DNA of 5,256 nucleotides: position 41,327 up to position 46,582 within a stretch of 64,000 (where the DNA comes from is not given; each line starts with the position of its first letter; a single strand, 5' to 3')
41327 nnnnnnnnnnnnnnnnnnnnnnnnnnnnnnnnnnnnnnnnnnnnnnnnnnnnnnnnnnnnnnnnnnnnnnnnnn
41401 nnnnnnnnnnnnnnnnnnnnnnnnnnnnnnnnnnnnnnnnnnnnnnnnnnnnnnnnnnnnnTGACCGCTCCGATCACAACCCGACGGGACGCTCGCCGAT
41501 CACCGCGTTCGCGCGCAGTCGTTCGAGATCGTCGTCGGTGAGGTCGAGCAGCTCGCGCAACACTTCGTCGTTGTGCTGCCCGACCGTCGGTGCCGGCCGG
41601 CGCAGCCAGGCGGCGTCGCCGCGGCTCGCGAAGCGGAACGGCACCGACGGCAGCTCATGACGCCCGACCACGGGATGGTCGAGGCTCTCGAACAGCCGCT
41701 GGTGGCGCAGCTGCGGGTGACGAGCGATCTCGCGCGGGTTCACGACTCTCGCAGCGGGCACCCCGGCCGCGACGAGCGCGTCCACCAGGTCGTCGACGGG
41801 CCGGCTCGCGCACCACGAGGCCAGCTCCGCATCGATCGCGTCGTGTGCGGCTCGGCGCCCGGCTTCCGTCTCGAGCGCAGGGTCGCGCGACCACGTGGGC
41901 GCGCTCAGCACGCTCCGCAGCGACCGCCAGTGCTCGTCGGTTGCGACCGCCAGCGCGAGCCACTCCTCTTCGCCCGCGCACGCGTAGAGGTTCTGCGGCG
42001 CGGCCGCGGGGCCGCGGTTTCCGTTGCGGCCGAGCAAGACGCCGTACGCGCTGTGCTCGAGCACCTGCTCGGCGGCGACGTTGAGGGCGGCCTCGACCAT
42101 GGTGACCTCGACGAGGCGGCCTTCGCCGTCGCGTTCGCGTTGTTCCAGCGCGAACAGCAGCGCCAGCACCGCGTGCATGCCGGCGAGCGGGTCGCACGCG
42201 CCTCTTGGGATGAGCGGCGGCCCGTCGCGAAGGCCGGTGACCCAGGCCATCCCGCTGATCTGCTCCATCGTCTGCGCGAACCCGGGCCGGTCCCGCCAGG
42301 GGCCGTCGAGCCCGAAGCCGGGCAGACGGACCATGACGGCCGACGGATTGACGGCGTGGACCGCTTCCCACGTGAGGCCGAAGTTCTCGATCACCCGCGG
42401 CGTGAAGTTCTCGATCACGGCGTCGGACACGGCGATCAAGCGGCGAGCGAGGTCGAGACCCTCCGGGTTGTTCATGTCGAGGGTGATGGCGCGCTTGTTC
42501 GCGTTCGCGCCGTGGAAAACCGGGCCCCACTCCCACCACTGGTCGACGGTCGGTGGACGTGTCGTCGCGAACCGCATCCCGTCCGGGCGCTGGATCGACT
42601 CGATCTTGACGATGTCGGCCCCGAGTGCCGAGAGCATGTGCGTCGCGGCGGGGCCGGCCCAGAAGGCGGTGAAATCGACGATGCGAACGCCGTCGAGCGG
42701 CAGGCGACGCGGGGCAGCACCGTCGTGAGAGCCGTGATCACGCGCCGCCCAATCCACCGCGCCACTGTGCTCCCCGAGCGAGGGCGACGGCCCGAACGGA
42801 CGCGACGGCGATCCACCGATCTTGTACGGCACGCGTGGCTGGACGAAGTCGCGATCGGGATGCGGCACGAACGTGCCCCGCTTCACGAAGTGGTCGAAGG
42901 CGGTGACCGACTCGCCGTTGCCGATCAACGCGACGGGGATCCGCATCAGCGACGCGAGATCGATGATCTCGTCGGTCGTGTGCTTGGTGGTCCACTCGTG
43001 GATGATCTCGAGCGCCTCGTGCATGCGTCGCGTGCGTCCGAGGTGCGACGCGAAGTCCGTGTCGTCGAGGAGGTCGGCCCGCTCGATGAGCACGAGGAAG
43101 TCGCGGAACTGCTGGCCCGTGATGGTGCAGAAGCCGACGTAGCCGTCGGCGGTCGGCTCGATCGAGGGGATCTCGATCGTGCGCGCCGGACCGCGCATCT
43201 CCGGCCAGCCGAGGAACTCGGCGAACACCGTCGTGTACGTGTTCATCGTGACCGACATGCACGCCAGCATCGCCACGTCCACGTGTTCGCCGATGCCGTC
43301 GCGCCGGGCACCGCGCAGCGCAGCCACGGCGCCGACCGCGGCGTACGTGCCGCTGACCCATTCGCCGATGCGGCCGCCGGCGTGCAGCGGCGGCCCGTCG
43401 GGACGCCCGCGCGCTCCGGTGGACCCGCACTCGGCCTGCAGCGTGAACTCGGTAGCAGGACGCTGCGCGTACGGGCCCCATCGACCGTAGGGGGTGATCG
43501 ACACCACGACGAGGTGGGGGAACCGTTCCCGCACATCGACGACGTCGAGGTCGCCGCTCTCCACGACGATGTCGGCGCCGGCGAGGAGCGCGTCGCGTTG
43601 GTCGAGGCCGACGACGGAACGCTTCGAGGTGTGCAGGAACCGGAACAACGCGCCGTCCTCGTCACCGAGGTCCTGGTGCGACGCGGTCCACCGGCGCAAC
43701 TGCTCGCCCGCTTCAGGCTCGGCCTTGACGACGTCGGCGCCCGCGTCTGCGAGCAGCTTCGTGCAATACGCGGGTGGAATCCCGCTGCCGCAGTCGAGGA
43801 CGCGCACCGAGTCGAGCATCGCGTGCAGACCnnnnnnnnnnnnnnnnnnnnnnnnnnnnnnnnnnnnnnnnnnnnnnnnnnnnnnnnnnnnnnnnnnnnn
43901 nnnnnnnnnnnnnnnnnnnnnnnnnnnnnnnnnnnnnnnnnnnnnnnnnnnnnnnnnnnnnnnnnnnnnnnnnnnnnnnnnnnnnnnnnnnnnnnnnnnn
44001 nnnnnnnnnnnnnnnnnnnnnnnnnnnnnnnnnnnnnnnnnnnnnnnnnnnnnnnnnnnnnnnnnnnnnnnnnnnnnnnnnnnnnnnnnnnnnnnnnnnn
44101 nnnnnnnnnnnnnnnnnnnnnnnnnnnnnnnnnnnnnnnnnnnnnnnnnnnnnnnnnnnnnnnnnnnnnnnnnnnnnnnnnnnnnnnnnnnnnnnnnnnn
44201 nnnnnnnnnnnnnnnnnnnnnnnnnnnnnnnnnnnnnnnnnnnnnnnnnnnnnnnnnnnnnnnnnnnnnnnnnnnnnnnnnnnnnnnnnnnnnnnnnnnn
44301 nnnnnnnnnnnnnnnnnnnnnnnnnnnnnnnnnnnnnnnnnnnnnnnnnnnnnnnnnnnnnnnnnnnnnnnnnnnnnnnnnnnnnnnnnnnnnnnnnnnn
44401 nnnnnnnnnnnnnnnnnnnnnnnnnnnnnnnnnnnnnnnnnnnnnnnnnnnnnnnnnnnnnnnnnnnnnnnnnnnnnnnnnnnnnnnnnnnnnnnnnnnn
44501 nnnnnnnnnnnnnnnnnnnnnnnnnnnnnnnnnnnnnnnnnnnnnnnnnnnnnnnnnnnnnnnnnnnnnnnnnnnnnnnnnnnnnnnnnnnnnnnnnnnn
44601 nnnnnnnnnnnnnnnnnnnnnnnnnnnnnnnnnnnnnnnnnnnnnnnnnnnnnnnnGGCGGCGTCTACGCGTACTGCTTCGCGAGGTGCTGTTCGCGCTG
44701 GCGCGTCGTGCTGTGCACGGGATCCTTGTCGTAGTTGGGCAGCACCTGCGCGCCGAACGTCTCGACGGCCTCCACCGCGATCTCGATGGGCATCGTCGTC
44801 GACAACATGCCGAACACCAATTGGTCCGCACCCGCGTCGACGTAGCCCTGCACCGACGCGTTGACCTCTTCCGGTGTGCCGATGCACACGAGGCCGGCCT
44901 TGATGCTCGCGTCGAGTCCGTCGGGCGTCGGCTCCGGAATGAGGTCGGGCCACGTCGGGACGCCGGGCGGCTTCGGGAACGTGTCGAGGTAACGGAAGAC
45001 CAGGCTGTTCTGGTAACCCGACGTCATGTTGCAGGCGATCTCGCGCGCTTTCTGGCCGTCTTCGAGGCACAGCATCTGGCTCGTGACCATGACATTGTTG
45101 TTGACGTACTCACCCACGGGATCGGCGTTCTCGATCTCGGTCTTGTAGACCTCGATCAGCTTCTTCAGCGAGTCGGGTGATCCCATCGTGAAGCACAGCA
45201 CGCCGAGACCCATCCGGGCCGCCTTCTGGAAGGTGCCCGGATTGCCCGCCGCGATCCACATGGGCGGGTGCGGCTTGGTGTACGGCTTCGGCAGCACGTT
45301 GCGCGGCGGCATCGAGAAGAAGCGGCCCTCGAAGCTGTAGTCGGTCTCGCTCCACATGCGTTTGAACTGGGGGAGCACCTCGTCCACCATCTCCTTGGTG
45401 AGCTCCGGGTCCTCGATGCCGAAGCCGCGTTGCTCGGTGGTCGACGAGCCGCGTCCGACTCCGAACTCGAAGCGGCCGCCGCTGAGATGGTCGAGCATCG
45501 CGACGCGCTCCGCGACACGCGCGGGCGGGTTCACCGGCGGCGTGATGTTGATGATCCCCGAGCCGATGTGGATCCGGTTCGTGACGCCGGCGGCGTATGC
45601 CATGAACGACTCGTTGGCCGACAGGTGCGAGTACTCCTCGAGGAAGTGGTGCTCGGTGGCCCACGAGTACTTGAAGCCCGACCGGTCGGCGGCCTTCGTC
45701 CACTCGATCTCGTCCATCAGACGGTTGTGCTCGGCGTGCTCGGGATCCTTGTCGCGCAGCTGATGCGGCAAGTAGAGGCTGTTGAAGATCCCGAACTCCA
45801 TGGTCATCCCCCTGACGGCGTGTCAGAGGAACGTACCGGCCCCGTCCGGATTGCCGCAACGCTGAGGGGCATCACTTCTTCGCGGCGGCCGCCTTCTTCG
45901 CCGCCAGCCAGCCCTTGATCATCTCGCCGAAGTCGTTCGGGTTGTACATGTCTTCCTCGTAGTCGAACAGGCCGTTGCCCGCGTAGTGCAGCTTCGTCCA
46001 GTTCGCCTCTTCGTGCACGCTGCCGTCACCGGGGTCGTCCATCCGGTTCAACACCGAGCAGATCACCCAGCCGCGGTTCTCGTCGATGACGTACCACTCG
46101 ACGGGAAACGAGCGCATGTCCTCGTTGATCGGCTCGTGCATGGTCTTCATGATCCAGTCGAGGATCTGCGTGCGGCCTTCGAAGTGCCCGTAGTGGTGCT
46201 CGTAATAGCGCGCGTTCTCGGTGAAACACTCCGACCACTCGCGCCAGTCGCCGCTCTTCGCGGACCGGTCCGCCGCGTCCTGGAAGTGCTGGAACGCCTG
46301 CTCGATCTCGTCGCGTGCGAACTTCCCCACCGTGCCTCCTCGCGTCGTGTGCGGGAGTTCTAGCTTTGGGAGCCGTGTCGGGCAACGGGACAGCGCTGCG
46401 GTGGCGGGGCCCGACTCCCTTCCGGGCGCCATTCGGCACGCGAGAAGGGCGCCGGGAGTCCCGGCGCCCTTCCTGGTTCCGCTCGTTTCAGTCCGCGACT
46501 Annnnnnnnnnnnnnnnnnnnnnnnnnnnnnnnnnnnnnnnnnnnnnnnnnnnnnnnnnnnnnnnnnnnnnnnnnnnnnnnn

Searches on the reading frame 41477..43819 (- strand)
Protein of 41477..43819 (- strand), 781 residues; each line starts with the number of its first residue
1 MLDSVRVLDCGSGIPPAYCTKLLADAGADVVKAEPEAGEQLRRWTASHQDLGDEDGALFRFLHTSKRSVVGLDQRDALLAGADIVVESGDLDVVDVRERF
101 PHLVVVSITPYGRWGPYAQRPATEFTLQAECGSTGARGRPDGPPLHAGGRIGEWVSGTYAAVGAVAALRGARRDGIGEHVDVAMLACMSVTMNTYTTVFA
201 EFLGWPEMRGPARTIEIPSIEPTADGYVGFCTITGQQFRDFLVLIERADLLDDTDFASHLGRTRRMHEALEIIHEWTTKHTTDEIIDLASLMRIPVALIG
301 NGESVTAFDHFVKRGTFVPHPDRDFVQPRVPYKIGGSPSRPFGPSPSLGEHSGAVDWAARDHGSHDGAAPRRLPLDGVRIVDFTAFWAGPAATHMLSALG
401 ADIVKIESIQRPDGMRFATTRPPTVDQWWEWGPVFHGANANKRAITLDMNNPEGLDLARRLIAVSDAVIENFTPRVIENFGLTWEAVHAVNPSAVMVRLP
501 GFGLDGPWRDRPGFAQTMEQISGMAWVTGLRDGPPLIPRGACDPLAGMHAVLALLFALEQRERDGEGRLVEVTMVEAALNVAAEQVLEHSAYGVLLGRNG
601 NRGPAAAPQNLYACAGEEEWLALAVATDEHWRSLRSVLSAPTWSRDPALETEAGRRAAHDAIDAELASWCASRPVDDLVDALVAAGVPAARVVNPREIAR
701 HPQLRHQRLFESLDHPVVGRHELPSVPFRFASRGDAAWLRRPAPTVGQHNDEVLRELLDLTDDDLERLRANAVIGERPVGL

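Call 36: search_protein_families(library=pfam, proteins=[window:41477-43819:-], max_evalue=0.00001)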
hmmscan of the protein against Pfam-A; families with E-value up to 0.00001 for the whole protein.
window:41477-43819:- (781 aa): 1 family
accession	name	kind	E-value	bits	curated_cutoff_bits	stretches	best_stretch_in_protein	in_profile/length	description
PF02515.22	CoA_transf_3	-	1.8e-168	560.8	23.3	2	375-750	1-366/366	CoA-transferase family III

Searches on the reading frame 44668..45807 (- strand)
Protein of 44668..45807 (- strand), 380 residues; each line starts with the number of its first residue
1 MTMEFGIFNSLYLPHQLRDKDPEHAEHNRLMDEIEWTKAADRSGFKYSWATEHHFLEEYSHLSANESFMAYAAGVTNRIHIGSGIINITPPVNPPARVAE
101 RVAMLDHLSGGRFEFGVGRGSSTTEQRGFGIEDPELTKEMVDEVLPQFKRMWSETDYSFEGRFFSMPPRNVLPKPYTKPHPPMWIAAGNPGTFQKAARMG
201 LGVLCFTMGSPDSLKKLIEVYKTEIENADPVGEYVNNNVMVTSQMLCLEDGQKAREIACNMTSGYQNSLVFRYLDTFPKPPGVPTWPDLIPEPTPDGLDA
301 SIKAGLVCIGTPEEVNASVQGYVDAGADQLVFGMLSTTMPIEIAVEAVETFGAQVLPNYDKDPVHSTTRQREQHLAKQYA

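Call 36: search_protein_families(library=pfam, proteins=[window:44668-45807:-], max_evalue=0.00001)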
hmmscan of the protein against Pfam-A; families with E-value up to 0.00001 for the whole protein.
window:44668-45807:- (380 aa): 1 family
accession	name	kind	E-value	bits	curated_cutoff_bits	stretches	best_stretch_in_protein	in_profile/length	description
PF00296.26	Bac_luciferase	-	1.3e-51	176.3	27.9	1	21-329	19-314/314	Luciferase-like monooxygenase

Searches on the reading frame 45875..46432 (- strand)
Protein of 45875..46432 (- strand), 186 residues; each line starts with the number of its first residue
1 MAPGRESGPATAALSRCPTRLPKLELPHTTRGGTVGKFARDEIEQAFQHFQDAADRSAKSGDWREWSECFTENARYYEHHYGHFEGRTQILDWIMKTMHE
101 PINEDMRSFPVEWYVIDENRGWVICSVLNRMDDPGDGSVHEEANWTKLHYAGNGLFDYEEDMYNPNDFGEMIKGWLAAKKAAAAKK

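Call 36: search_protein_families(library=pfam, proteins=[window:45875-46432:-], max_evalue=0.00001)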
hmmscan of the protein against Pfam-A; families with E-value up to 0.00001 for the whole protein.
window:45875-46432:- (186 aa): 1 family
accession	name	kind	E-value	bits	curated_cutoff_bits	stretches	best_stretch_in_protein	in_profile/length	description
PF13577.12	SnoaL_4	-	3.9e-06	27.3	24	1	39-104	5-67/126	SnoaL-like domain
